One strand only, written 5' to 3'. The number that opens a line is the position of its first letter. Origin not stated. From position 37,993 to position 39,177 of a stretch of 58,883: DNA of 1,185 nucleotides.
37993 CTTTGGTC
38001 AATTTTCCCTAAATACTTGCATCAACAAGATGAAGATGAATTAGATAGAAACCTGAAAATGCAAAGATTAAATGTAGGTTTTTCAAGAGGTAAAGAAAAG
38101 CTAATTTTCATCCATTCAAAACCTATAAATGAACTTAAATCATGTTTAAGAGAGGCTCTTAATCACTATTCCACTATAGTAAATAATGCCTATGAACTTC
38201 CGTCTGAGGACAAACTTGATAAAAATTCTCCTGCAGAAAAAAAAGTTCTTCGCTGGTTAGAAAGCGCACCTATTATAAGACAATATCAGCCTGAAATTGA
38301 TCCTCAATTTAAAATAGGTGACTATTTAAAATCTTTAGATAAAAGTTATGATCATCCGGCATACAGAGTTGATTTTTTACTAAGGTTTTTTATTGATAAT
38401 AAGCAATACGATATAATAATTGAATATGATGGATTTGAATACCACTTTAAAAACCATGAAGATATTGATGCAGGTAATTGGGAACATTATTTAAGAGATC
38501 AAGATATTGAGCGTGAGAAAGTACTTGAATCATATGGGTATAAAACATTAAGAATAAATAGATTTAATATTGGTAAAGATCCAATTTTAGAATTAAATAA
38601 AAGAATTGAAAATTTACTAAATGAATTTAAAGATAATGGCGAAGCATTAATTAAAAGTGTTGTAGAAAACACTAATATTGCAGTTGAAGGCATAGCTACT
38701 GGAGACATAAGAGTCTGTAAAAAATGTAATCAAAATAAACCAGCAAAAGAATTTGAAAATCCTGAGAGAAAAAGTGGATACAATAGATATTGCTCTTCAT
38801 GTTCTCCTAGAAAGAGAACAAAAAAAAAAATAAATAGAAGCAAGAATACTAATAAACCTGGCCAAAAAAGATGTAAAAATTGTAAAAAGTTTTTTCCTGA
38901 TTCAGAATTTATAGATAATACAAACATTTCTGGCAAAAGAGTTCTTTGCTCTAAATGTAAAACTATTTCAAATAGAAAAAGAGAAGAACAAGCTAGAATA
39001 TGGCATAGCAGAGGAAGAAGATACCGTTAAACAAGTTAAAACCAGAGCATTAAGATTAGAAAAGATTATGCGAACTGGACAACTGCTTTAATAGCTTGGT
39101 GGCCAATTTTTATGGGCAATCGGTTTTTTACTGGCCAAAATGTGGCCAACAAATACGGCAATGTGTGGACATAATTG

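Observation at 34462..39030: Island-borne 1,522-aa helicase-nuclease-zinc-ribbon fusion: candidate single-gene anti-phage effector, Hhe/Nhi-like but with divergent termini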

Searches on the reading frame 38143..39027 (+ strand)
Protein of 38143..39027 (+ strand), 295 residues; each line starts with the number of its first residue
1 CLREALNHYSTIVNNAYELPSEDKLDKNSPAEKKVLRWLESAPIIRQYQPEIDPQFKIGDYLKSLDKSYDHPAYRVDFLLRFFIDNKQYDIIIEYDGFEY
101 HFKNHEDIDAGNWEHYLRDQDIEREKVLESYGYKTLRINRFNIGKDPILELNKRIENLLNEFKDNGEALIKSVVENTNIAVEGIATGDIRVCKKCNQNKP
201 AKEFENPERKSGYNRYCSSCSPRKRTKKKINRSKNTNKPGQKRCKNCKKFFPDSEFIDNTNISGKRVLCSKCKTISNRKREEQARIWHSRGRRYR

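Call 37: predict_structure(alignment_id=A2)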
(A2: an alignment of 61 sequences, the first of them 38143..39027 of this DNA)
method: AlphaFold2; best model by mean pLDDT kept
length: 295 residues; sequences in the alignment: 61
mean_pLDDT: 89.5   pTM: 0.59
mean pLDDT of the five models: 89.5, 89.2, 88.3, 87.7, 83.6
residues with pLDDT >= 90: 201; 70-90: 75; 50-70: 19; < 50: 0
segments of 3 or more residues with pLDDT < 50: none
pLDDT, mean of each block of 10 residues (from residue 1): 80 77 95 96 95 96 92 94 94 86 84 88 91 94 95 97 74 84 95 96 96 96 73 69 94 95 94 96 93 66
secondary structure, 60 per line:
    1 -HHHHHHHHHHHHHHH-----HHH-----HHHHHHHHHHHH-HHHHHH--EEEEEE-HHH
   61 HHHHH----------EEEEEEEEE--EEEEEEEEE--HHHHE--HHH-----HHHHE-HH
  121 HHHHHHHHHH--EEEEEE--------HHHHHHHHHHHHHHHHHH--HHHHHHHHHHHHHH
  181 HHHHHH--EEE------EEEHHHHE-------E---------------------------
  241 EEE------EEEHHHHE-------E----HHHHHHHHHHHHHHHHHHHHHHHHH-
elements in order: H2-16 H30-41 H43-48 E51-56 H58-65 E76-84 E87-95 H98-101 H113-116 H119-130 E133-138 H147-164 H167-186 E189-191 E198-200 H201-204 E241-243 E250-252 H253-256 H270-294

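Call 41: fold_search(model_id=the predicted structure, library=pdb)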
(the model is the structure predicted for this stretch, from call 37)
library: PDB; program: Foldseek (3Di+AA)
matches with E <= 10: 607; with E <= 0.001: 0
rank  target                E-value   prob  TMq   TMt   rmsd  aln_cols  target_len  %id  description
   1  2bam_B                4.5e-02  0.33  0.18  0.23  14.0       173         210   14  RESTRICTION ENDONUCLEASE BAMHI COMPLEX WITH DNA AND CALCIUM IONS (PRE-REACTIVE COMPLEX). (released 1999-10-31)
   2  2xi5_C                8.0e-02  0.14  0.15  0.21  18.8       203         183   13  N-terminal endonuclease domain of La Crosse virus L-protein (released 2010-10-06)
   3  3bam_A                9.7e-02  0.20  0.18  0.23  12.8       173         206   12  RESTRICTION ENDONUCLEASE BAMHI COMPLEX WITH DNA AND MANGANESE IONS (POST-REACTIVE COMPLEX) (released 1999-01-13)
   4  9jus_v                1.3e-01  0.57  0.12  0.05   5.6        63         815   16  Structure of villin bound to an actin trimer (released 2025-10-08)
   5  6p66_B                1.3e-01  0.54  0.24  0.17   5.7       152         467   14  The crystal structure of the XPB complex with Bax1 from Archaeoglobus fulgidus at 3.0 Angstrom resolution (released 2020-06-17)
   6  3bam_B                1.3e-01  0.16  0.18  0.24  14.6       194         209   14  RESTRICTION ENDONUCLEASE BAMHI COMPLEX WITH DNA AND MANGANESE IONS (POST-REACTIVE COMPLEX) (released 1999-01-13)
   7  9jus_V                1.5e-01  0.54  0.12  0.05   5.6        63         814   16  Structure of villin bound to an actin trimer (released 2025-10-08)
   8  2bam_A                2.1e-01  0.28  0.19  0.26  11.7       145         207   14  RESTRICTION ENDONUCLEASE BAMHI COMPLEX WITH DNA AND CALCIUM IONS (PRE-REACTIVE COMPLEX). (released 1999-10-31)
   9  9jvt_V                2.4e-01  0.23  0.12  0.09   6.3        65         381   15  Structure of the C-terminal 4 domains (V4-V6-HP) villin bound to an actin (released 2025-10-15)
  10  1esg_B                2.4e-01  0.11  0.17  0.21  14.1       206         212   13  RESTRICTION ENDONUCLEASE BAMHI BOUND TO A NON-SPECIFIC DNA. (released 2000-05-31)
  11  4yfj_A                2.6e-01  0.13  0.12  0.20   8.5        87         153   13  Crystal structure of aminoglycoside acetyltransferase AAC(3)-Ib (released 2015-03-18)
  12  1bhm_B                2.9e-01  0.33  0.21  0.27  10.7       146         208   11  RESTRICTION ENDONUCLEASE BAMHI COMPLEX WITH DNA (released 1995-07-12)
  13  3ajv_A                3.3e-01  0.28  0.16  0.26   3.9       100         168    8  Splicing endonuclease from Aeropyrum pernix (released 2010-11-17)
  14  9iqc                  3.3e-01  0.04  0.10  0.11  20.3       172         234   14  Monooxygenase dependent on riboflavin with dCMP and FAD (released 2025-07-16)
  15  4yfj_B                3.5e-01  0.10  0.13  0.20   7.7        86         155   14  Crystal structure of aminoglycoside acetyltransferase AAC(3)-Ib (released 2015-03-18)
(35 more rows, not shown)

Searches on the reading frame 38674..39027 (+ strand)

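Call 82: search_protein_families(library=pfam, proteins=[window:38674-39027:+], max_evalue=10)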
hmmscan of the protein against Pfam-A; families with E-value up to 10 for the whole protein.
window:38674-39027:+ (118 aa): 7 families
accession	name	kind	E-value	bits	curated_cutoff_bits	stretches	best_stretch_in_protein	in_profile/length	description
PF20120.5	DUF6510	-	0.0018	18.5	26.4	2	65-110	27-72/86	Family of unknown function (DUF6510)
PF24734.1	DUF7685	-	0.0023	18.2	27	2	66-95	1-31/43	Domain of unknown function (DUF7685)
PF24900.1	TRASH_ZMYM4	-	0.045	14.2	27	1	67-94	1-29/42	Zinc finger MYM-type protein 4-like, TRASH domain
PF23580.1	Znf_XAF1_N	-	0.047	13.6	27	1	61-76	2-17/30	XIAP-associated factor 1-like, N-terminal zinc finger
PF12898.13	Stc1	-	0.29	12.2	24.8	1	15-96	2-83/84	Stc1 domain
PF22586.1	ANCHR-like_BBOX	-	1.1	9.9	27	1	39-74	1-20/39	ANCHR-like B-box zinc-binding domain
PF03804.19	DUF325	-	1.8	8.8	28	1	66-97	84-112/137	Viral proteins of unknown function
